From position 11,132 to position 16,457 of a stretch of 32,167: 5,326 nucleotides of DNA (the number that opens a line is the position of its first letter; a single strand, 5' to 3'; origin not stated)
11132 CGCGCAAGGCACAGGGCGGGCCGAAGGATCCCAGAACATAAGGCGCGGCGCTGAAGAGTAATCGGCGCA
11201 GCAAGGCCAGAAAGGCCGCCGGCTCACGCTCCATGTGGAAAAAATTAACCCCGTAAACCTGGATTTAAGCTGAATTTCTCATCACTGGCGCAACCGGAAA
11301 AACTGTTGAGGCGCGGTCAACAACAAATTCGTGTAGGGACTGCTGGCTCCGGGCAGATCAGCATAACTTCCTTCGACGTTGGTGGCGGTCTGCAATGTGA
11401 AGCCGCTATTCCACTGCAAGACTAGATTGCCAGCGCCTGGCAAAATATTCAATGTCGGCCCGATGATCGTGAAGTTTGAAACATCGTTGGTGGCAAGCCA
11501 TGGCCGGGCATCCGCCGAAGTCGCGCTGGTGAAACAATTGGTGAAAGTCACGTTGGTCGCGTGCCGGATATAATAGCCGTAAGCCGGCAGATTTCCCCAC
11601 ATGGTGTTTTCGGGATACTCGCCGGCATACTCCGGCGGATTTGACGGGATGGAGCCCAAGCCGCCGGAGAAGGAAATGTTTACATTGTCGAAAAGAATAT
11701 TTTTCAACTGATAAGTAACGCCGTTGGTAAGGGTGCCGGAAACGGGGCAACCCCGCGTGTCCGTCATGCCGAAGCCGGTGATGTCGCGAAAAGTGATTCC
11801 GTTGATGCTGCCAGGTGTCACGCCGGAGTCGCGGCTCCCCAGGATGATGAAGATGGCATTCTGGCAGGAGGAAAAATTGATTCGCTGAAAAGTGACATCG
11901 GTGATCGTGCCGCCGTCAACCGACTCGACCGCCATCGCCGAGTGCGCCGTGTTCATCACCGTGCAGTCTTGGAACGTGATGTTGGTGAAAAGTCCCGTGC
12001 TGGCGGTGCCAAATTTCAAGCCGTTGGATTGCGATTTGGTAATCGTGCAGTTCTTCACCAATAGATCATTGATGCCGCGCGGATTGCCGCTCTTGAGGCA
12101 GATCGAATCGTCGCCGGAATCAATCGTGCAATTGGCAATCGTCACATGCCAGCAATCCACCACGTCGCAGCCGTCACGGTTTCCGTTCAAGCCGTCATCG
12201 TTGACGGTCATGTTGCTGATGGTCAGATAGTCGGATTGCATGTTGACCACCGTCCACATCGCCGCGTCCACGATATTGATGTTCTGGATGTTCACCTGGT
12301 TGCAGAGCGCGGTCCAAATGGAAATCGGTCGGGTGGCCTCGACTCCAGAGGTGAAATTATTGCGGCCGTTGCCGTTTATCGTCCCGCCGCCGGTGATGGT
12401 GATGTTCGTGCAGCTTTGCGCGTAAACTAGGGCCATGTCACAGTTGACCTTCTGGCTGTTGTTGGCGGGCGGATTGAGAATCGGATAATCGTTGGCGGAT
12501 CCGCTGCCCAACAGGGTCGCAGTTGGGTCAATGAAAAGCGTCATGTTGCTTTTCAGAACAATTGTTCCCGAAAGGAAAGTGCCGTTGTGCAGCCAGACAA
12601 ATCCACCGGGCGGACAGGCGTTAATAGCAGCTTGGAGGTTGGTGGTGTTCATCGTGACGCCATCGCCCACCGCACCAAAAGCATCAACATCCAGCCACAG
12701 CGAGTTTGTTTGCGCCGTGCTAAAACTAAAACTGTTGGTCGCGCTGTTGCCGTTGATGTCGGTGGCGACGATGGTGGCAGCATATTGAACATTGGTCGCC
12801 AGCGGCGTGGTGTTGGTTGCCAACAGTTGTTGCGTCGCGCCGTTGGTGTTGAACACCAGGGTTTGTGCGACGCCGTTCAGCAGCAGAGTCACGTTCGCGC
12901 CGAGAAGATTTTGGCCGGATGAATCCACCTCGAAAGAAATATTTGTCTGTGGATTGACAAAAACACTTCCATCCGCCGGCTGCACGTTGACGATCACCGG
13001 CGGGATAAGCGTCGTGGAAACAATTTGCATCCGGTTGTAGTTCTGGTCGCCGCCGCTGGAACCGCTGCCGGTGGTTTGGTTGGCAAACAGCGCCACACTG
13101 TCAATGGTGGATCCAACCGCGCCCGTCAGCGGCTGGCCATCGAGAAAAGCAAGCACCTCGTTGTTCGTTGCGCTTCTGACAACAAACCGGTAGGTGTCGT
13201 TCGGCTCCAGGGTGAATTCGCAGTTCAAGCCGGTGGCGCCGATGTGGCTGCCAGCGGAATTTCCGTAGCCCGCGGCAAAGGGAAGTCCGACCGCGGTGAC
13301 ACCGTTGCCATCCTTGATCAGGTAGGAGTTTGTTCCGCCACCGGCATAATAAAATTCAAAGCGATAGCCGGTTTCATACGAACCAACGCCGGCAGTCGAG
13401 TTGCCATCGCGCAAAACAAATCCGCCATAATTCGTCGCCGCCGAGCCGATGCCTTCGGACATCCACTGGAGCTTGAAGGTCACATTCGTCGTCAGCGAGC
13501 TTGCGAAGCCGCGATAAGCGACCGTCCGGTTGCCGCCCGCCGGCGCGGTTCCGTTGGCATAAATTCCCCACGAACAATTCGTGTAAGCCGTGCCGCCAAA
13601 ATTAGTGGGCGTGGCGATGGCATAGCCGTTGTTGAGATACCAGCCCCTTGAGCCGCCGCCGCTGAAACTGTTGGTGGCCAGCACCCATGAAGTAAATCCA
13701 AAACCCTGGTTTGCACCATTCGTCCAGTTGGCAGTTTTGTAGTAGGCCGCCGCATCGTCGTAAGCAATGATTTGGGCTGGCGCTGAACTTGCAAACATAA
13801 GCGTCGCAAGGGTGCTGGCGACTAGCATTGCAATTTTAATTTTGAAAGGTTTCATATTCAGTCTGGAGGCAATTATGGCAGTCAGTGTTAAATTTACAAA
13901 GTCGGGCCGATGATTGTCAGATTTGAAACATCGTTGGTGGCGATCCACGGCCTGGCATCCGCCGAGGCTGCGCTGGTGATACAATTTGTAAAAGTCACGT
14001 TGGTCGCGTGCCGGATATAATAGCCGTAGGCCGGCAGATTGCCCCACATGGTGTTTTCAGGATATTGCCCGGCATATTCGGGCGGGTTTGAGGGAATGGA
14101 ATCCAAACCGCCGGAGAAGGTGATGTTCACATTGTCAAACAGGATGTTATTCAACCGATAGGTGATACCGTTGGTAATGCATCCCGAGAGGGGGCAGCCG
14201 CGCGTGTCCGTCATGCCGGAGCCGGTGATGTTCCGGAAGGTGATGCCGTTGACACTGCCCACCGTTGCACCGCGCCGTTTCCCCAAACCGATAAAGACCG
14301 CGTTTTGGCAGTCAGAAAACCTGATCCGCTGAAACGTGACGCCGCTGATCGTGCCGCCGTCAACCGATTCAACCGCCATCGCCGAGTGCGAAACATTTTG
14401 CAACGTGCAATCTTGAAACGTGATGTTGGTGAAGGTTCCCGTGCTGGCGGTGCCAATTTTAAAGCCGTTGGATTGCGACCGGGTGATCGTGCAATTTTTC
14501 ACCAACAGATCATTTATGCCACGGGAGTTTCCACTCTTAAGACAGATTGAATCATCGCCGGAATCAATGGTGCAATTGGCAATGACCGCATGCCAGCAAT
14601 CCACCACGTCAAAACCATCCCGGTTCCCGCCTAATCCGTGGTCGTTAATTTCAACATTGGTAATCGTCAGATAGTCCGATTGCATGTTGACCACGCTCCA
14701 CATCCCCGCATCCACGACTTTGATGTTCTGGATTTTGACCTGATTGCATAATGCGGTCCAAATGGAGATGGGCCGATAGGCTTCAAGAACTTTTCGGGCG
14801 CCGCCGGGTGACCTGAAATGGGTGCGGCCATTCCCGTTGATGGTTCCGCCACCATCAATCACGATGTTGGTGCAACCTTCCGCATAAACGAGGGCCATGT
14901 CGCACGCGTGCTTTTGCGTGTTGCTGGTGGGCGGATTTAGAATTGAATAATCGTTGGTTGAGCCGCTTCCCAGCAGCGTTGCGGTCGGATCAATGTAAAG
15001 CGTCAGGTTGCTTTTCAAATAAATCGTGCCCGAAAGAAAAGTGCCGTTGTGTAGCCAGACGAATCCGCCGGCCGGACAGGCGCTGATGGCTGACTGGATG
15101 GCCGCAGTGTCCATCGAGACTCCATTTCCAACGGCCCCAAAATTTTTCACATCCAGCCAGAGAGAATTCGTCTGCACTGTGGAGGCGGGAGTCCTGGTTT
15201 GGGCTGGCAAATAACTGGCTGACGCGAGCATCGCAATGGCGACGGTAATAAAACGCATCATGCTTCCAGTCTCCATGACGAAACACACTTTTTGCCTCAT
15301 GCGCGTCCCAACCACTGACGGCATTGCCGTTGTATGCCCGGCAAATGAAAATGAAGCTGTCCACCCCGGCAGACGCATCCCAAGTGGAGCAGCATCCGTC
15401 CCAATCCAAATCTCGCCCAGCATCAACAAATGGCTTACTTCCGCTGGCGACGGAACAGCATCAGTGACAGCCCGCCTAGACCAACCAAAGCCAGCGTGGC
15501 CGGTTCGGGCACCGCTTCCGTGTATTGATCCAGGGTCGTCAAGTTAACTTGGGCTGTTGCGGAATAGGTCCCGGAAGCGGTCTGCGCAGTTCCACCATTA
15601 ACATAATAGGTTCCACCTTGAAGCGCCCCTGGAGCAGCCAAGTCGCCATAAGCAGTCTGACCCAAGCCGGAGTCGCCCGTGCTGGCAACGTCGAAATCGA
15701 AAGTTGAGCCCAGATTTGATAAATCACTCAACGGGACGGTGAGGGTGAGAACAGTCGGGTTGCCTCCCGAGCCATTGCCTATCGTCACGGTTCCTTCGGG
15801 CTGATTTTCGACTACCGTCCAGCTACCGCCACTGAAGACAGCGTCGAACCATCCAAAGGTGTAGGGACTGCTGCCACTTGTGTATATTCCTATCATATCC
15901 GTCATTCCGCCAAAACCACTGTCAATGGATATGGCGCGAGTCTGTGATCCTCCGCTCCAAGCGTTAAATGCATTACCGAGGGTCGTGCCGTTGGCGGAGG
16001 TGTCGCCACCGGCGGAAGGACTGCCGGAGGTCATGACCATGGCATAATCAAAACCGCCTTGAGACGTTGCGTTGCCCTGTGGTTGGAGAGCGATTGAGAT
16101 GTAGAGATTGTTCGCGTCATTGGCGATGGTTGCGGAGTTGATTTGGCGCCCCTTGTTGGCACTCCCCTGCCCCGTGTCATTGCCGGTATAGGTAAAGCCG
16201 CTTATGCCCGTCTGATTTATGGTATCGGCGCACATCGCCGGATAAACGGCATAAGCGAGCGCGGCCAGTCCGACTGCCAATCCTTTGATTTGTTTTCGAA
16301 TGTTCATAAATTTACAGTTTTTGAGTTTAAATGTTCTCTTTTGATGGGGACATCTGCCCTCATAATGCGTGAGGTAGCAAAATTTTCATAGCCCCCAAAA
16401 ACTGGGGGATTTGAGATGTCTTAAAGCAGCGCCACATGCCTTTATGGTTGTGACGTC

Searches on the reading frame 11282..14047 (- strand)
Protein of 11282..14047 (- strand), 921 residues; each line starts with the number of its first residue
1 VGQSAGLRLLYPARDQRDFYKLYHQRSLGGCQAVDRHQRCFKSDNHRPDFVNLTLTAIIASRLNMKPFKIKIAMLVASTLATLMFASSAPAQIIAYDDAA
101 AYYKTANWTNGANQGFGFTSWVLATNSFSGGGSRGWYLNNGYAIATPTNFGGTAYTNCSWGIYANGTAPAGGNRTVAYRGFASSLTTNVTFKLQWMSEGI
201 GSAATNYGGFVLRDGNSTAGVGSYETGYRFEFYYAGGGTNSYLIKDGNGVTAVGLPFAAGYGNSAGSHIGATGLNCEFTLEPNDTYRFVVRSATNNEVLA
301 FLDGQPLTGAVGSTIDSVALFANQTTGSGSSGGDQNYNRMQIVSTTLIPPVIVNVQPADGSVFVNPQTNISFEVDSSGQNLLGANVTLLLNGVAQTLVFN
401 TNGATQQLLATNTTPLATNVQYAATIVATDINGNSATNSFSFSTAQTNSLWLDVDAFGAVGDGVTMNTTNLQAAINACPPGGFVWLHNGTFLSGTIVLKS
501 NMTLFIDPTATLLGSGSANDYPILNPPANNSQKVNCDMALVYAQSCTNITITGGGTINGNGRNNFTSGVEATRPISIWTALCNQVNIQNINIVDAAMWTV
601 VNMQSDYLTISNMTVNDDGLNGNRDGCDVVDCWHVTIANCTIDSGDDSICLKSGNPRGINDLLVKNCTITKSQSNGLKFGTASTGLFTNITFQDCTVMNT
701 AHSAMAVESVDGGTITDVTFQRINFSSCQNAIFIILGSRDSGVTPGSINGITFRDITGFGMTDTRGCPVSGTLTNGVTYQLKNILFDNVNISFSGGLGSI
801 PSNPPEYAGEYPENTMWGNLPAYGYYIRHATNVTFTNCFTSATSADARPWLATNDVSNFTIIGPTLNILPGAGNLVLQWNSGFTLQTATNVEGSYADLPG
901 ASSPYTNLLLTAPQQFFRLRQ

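Call 10: search_protein_families(library=pfam, proteins=[window:11282-14047:-], max_evalue=0.01)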
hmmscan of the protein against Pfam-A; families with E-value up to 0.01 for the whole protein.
window:11282-14047:- (921 aa): 3 families
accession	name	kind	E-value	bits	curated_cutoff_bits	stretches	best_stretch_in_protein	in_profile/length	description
PF00295.23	Glyco_hydro_28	-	3.3e-23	82.7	22.9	1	510-793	33-308/324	Glycosyl hydrolases family 28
PF12708.12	Pect-lyase_RHGA_epim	-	1.4e-07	32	27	1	451-592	1-134/213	Rhamnogalacturonase A/epimerase, pectate lyase-like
PF13205.12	Big_5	-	2.9e-05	25.2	23.6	1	349-444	4-105/105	Bacterial Ig-like domain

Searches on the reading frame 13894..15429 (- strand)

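Call 10: search_protein_families(library=pfam, proteins=[window:13894-15429:-], max_evalue=0.01)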
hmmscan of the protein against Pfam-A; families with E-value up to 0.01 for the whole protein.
window:13894-15429:- (511 aa): 4 families
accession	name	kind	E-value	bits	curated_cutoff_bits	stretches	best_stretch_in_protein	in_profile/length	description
PF00295.23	Glyco_hydro_28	-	3.7e-25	89.1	22.9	1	171-440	43-309/324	Glycosyl hydrolases family 28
PF12708.12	Pect-lyase_RHGA_epim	-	3.1e-11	43.9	27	1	91-342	1-209/213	Rhamnogalacturonase A/epimerase, pectate lyase-like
PF13229.12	Beta_helix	-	7.2e-08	32.6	25.9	2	181-330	26-149/158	Right handed beta helix region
PF16318.11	DUF4957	-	0.0095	16.2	30.8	0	281-344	77-140/142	Domain of unknown function (DUF4957)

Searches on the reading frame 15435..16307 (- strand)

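Call 9: search_protein_families(library=pfam, proteins=[window:15435-16307:-], max_evalue=0.01)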
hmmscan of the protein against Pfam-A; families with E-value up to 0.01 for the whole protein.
window:15435-16307:- (290 aa): 1 family
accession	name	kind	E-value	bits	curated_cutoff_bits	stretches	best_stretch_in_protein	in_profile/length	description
PF07589.16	PEP-CTERM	-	2.9e-06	27.6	20.7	1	265-287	1-24/24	PEP-CTERM motif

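Call 42: search_protein_families(library=ncbifam, proteins=[window:15435-16307:-], max_evalue=0.001)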
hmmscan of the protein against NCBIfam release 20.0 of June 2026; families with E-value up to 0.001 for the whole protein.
window:15435-16307:- (290 aa): 7 families
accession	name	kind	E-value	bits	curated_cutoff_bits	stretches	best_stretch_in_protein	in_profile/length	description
NF038129.1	PEP_NF038129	equivalog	6.3e-07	29.4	65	1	169-289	74-194/194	NF038129 family PEP-CTERM protein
NF038120.1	PEP_CTERM_QFxxD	subfamily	6.6e-06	26.1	80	1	141-289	82-214/215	NF038120 family PEP-CTERM protein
NF038125.1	PEP_CTERM_THxN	subfamily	1.4e-05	24.9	85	1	249-289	210-246/246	THxN family PEP-CTERM protein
TIGR02595.1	PEP_CTERM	domain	1.9e-05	25.1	16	1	266-290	1-24/24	PEP-CTERM sorting domain-containing protein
NF038124.1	PEP_CTERM_TLD_A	exception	0.00025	20.7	100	1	233-287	176-234/235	PEP_CTERM-anchored TLD domain-containing protein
NF033947.0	PEP-cistern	hypoth_equivalog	0.00043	20.1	60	1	241-288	150-195/195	cistern family PEP-CTERM protein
NF041927.1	Xrt_dep_XDP1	equivalog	0.00065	19.7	125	1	260-289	213-242/242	exosortase-dependent surface protein XDP1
